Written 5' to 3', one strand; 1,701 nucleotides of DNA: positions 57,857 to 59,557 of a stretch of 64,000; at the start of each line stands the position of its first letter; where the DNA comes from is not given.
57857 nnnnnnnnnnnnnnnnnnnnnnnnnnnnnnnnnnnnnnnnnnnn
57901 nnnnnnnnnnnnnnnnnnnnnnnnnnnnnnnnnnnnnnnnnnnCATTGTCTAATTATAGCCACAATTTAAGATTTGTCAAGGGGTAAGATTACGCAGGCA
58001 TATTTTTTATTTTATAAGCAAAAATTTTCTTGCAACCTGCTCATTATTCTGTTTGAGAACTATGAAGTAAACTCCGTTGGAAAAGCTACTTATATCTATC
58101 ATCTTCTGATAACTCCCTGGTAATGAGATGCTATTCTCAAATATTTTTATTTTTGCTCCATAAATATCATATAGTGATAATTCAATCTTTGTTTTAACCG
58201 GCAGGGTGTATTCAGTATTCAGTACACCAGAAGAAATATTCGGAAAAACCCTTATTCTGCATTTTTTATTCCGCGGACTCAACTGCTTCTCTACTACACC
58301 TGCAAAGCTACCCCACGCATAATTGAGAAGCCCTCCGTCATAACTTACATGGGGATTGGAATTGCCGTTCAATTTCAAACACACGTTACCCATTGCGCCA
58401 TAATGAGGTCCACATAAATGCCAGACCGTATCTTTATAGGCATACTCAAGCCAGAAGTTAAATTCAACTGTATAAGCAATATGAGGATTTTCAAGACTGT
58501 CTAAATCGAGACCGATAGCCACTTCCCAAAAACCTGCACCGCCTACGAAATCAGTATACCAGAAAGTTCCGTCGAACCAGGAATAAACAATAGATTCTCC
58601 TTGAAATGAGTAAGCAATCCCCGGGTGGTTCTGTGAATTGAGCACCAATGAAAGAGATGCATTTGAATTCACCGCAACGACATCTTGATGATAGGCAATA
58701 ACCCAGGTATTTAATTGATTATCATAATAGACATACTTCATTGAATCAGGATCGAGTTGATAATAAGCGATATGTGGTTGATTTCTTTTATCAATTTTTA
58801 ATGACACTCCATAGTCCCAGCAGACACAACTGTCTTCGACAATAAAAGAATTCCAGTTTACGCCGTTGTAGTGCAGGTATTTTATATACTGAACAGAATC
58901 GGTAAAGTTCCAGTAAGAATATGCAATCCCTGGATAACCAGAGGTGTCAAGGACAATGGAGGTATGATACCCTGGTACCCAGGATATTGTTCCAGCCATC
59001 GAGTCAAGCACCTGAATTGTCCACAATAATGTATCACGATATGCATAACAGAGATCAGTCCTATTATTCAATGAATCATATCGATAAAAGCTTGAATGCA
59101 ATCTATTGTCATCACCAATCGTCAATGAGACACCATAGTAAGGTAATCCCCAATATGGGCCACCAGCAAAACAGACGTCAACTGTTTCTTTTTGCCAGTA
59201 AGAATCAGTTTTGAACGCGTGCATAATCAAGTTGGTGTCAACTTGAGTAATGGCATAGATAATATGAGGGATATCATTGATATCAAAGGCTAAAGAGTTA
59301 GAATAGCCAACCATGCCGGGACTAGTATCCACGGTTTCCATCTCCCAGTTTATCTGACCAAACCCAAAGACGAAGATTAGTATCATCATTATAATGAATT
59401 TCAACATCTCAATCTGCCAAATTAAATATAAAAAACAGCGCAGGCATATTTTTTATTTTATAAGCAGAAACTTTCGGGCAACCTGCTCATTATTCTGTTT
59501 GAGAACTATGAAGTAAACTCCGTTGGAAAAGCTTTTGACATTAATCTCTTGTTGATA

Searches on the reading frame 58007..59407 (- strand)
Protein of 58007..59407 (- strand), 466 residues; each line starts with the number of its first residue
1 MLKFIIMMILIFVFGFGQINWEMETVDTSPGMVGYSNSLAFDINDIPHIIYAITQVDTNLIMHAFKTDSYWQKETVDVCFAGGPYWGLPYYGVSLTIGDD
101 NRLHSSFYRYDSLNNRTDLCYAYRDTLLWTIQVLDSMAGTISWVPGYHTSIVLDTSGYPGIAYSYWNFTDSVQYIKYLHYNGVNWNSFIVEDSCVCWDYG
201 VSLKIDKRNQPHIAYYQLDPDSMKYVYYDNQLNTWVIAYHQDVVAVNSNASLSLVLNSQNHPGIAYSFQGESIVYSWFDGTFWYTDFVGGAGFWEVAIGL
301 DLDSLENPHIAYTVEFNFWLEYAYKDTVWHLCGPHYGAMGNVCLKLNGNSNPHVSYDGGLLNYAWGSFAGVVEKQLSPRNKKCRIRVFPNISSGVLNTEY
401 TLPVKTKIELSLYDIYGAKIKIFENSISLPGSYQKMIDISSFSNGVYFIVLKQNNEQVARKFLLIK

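Call 8: search_protein_families(library=pfam, proteins=[window:58007-59407:-], max_evalue=0.01)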
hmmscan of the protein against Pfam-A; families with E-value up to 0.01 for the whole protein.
window:58007-59407:- (466 aa): 1 family
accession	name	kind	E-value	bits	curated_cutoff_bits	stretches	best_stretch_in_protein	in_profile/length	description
PF18962.6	Por_Secre_tail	-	8.2e-10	39.3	27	1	387-462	1-73/75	Secretion system C-terminal sorting domain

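Call 51: find_encoding_contigs(protein=window:58007-59407:-, flank=4000, max_places=10)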
Protein window:58007-59407:- (466 aa): no gene with exactly this product is on record in the collection.

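Call 69: search_protein_families(library=ncbifam, proteins=[window:58007-59407:-], max_evalue=0.001)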
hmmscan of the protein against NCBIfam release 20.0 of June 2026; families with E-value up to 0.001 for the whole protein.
window:58007-59407:- (466 aa): 2 families
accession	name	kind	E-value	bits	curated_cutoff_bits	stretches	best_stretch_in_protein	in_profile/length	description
TIGR04183.1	Por_Secre_tail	domain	7.5e-07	29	23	1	387-463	1-70/72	T9SS type A sorting domain-containing protein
NF038113.1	T9SSA_dep_M36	equivalog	0.00025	19.3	885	1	384-463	792-867/869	T9SS-dependent M36 family metallopeptidase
